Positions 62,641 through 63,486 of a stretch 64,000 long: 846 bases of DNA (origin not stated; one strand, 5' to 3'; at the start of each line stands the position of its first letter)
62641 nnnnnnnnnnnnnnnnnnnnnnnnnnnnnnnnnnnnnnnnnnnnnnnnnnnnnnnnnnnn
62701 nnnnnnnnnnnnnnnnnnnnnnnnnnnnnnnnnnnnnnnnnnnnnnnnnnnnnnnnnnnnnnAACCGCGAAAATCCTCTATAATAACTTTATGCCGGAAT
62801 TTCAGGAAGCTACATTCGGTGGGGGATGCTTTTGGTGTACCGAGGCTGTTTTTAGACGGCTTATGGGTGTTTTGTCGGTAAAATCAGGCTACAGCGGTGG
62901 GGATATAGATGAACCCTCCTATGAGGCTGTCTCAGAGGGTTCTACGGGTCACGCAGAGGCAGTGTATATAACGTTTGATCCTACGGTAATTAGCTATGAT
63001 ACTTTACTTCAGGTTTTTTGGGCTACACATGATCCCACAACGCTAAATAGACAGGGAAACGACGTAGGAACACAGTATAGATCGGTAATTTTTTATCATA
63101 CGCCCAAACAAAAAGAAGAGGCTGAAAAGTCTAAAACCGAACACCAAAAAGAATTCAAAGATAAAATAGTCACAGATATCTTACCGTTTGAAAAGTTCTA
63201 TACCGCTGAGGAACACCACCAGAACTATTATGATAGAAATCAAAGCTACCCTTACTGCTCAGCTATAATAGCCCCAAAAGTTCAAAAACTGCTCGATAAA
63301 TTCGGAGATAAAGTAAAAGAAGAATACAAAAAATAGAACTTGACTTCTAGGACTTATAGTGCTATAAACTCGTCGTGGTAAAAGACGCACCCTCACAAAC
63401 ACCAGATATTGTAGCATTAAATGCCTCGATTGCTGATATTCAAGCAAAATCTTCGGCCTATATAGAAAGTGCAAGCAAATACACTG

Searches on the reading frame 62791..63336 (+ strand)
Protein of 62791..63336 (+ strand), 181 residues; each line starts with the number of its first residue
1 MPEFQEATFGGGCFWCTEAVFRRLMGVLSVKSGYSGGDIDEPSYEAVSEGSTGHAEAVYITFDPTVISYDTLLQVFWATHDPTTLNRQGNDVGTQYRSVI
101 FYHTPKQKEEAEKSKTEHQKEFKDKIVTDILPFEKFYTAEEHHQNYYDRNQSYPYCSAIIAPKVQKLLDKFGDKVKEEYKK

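Call 66: search_protein_families(library=pfam, proteins=[window:62791-63336:+], max_evalue=0.01)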
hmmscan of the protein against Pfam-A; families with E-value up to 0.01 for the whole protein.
window:62791-63336:+ (181 aa): 1 family
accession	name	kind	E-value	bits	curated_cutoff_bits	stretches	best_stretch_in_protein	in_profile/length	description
PF01625.27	PMSR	-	9.8e-66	221.1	23.7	1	6-156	1-152/153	Peptide methionine sulfoxide reductase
